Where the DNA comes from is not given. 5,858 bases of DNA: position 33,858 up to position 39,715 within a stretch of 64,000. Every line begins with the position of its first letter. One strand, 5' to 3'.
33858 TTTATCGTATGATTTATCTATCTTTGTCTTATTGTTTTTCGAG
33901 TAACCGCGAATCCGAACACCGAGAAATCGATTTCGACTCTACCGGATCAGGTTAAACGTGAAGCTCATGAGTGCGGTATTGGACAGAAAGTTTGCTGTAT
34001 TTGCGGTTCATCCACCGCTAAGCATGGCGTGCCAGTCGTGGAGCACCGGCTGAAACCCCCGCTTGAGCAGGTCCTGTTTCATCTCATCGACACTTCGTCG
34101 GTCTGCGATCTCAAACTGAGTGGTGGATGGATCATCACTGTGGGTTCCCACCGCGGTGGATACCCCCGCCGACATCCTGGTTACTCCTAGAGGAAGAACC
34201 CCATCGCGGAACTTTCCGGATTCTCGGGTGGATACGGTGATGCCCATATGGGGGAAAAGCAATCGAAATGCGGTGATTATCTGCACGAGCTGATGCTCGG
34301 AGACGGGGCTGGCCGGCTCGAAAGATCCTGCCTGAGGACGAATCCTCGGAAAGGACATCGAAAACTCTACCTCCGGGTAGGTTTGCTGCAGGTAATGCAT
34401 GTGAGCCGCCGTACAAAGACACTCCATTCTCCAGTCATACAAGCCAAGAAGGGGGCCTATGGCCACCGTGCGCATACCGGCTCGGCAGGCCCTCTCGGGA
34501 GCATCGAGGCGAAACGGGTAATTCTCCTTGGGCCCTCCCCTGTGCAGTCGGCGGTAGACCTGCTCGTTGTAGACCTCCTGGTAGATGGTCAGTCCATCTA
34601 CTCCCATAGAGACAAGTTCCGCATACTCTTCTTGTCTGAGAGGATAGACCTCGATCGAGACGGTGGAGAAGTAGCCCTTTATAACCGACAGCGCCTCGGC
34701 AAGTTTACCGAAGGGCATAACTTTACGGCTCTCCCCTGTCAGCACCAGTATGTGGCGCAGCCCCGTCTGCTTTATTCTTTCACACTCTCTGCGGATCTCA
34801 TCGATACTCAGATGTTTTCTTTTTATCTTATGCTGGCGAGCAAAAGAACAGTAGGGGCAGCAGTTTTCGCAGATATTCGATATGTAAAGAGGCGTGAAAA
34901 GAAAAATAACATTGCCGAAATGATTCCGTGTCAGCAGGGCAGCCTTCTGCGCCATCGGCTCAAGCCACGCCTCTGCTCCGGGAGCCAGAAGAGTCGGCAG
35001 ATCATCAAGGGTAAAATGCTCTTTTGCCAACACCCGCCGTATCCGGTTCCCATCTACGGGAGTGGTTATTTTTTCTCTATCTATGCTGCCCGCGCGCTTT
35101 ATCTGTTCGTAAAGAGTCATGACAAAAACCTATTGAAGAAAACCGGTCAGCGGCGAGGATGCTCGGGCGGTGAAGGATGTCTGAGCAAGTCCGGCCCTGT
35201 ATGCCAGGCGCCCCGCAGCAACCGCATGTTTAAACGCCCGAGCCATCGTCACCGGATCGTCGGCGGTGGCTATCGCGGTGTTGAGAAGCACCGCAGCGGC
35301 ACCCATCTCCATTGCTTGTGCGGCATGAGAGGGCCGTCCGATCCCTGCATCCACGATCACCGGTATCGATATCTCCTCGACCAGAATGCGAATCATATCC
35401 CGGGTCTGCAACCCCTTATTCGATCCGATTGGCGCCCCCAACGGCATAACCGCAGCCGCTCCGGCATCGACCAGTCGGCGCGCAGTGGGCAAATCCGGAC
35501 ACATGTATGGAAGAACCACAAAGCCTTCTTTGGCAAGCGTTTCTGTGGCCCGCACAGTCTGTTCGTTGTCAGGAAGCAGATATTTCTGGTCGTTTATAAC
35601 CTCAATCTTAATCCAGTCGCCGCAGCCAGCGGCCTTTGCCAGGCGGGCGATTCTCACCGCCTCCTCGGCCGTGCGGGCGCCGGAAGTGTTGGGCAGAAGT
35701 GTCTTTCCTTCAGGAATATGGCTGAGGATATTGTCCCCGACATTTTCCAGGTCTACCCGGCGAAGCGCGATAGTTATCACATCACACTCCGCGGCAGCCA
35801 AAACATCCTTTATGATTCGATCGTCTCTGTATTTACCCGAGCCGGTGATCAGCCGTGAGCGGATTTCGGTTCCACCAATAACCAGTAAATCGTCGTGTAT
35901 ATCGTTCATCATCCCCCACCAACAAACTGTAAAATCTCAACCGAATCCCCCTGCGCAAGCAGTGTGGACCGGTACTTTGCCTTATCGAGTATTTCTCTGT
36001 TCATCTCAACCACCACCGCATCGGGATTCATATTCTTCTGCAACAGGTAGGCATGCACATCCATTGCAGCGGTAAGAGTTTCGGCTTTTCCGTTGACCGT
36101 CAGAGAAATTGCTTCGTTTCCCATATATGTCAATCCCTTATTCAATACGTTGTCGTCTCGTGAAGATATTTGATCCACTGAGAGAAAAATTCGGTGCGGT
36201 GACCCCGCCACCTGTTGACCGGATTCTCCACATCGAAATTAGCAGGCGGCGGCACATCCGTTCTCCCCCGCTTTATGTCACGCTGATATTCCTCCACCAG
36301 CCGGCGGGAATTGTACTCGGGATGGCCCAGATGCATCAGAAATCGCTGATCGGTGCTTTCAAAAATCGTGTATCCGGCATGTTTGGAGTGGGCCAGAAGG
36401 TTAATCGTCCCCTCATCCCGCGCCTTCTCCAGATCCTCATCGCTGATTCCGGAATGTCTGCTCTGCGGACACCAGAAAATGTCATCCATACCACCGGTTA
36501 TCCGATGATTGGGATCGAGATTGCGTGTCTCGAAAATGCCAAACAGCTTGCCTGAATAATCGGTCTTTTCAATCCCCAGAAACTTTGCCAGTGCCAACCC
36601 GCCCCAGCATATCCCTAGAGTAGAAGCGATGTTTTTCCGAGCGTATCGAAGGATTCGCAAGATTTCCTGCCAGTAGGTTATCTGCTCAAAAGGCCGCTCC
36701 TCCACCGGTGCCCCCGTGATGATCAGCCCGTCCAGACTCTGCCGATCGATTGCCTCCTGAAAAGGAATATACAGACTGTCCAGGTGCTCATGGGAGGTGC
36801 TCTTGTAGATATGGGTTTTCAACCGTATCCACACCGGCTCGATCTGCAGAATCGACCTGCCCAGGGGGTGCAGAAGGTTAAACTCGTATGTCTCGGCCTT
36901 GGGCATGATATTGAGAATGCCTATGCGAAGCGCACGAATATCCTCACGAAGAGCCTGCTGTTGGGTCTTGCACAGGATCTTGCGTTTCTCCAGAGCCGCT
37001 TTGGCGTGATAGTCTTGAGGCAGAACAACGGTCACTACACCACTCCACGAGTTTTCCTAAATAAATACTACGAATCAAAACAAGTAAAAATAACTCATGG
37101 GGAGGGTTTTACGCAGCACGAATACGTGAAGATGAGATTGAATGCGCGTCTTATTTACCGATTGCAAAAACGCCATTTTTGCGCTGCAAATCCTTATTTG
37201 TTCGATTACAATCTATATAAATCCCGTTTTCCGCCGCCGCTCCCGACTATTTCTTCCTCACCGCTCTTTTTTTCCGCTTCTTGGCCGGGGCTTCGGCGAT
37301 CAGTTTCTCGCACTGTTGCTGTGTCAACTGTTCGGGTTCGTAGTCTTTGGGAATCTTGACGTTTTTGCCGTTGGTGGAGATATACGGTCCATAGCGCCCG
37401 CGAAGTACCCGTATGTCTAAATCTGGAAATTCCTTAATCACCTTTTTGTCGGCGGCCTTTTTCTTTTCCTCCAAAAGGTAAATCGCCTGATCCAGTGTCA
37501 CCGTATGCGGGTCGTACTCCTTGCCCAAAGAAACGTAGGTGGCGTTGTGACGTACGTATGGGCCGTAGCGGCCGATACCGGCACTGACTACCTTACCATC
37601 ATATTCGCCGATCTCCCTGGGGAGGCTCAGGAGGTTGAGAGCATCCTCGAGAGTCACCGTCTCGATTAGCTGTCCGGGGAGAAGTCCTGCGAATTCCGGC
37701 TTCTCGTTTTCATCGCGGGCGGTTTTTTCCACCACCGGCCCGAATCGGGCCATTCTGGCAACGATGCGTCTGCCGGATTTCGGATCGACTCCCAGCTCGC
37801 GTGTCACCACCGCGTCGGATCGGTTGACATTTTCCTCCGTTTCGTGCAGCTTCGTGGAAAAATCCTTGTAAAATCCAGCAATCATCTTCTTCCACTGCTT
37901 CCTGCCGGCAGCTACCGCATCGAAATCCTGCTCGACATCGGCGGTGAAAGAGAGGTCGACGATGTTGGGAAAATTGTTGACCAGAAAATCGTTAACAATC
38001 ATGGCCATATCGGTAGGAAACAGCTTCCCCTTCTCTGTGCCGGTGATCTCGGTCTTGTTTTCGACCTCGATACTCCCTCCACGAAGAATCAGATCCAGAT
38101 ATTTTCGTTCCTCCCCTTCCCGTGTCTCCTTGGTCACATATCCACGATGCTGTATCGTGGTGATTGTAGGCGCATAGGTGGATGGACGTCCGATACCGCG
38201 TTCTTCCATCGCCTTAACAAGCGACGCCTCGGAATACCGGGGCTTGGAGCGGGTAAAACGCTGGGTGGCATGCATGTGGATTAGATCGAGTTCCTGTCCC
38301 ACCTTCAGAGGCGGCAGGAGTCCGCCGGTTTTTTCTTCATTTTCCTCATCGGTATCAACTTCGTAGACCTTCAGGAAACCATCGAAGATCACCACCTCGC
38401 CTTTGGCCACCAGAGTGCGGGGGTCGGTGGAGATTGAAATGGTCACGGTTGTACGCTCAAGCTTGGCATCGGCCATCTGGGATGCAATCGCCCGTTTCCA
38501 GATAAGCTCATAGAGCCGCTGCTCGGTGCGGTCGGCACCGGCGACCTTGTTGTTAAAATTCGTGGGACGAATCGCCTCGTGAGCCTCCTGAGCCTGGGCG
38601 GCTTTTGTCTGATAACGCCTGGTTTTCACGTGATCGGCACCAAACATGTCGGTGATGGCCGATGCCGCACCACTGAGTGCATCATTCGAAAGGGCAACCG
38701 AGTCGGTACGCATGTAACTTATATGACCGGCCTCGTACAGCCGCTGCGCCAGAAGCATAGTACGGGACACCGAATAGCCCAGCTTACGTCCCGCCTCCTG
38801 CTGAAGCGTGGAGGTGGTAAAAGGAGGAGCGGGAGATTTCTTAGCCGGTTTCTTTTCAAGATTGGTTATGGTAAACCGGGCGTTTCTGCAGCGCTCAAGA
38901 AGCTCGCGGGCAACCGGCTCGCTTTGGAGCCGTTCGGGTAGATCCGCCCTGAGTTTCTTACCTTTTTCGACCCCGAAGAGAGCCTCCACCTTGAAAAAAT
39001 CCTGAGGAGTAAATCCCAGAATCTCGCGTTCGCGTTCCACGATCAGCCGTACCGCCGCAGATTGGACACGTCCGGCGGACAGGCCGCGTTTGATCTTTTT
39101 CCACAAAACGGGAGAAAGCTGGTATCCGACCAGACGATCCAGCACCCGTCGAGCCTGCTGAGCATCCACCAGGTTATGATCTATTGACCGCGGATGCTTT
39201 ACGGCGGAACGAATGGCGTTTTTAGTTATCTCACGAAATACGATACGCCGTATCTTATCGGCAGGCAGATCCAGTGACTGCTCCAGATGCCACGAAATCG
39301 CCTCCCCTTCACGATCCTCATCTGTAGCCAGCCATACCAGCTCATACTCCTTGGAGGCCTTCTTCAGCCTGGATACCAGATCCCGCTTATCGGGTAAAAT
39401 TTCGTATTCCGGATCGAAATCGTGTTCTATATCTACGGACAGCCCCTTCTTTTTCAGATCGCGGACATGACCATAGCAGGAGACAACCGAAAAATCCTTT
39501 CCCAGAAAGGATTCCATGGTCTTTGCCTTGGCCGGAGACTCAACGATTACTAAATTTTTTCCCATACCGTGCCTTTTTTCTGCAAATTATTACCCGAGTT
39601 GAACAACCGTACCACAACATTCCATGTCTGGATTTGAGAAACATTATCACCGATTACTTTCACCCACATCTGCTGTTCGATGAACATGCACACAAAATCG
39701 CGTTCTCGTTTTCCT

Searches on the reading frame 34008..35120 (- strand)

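Call 38: search_protein_families(library=pfam, proteins=[window:34008-35120:-], max_evalue=0.00001)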
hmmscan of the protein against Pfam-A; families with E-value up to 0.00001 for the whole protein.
window:34008-35120:- (370 aa): 2 families
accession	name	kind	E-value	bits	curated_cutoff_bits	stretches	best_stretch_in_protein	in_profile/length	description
PF06968.18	BATS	-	2.2e-16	60.2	22.2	1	256-357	1-88/88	Biotin and Thiamin Synthesis associated domain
PF04055.27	Radical_SAM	-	2.9e-16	60.5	29.5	1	79-225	2-152/166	Radical SAM superfamily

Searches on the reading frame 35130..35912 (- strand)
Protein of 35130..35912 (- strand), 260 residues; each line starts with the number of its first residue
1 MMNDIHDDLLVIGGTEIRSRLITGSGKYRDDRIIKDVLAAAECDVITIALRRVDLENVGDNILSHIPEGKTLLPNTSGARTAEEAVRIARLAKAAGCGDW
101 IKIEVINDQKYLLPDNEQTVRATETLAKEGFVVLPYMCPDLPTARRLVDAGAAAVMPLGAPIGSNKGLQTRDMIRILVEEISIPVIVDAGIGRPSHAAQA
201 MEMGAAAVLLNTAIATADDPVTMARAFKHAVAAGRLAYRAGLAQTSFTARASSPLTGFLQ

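Call 38: search_protein_families(library=pfam, proteins=[window:35130-35912:-], max_evalue=0.00001)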
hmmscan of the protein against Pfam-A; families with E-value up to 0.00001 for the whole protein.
window:35130-35912:- (260 aa): 2 families
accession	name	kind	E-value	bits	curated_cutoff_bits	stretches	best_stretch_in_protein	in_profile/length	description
PF05690.20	ThiG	-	5.2e-107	357.2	23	1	12-254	2-247/247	Thiazole biosynthesis protein ThiG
PF00977.27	His_biosynth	-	3.9e-06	26.9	23.6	0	166-221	57-112/228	Histidine biosynthesis protein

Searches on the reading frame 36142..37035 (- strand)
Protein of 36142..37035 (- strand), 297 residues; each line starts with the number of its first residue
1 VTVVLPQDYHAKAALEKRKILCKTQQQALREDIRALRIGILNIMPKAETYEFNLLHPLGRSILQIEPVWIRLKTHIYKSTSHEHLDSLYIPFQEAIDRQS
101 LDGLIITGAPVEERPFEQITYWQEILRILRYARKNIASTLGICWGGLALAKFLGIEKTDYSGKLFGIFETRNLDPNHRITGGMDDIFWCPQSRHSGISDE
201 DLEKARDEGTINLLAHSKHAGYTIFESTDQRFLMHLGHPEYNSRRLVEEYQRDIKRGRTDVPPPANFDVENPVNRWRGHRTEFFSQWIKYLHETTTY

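Call 40: search_protein_families(library=pfam, proteins=[window:36142-37035:-], max_evalue=0.00001)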
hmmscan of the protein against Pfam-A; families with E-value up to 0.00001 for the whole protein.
window:36142-37035:- (297 aa): 1 family
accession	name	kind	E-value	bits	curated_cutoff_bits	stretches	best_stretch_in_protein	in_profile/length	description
PF04204.22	HTS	-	1.2e-91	307.2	27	1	3-293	2-293/298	Homoserine O-succinyltransferase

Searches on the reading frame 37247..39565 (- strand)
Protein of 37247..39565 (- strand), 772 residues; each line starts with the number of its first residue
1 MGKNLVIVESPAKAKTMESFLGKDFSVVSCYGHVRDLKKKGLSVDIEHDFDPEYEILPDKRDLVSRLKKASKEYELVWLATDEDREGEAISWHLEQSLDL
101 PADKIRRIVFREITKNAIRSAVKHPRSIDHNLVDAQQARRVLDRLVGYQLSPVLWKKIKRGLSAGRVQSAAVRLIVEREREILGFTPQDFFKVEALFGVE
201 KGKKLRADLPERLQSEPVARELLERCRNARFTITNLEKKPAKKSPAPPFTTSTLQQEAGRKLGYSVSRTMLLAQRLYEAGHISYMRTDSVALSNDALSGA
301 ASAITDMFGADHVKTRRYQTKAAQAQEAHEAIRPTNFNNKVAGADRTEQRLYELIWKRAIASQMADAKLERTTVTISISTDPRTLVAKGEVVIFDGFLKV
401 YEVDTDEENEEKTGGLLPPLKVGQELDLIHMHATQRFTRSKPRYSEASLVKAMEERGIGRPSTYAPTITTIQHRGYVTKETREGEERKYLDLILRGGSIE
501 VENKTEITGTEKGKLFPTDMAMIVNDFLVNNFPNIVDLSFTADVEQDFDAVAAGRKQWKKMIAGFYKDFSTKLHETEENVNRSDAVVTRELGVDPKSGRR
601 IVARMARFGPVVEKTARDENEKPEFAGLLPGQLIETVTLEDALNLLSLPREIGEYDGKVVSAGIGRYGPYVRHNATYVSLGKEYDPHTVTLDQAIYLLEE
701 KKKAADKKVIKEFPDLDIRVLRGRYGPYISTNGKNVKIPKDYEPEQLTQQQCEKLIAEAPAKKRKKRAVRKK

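Call 40: search_protein_families(library=pfam, proteins=[window:37247-39565:-], max_evalue=0.00001)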
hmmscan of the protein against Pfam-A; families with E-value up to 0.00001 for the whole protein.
window:37247-39565:- (772 aa): 3 families
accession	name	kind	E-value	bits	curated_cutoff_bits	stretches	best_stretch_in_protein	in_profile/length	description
PF01131.25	Topoisom_bac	-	2.9e-117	392.6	35.1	2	128-481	2-361/411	DNA topoisomerase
PF13368.11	Toprim_C_rpt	-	2.5e-40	136.6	22.3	2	656-706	4-54/57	Topoisomerase C-terminal repeat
PF01751.28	Toprim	-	2.3e-19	69.8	23.1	1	5-113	2-96/96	Toprim domain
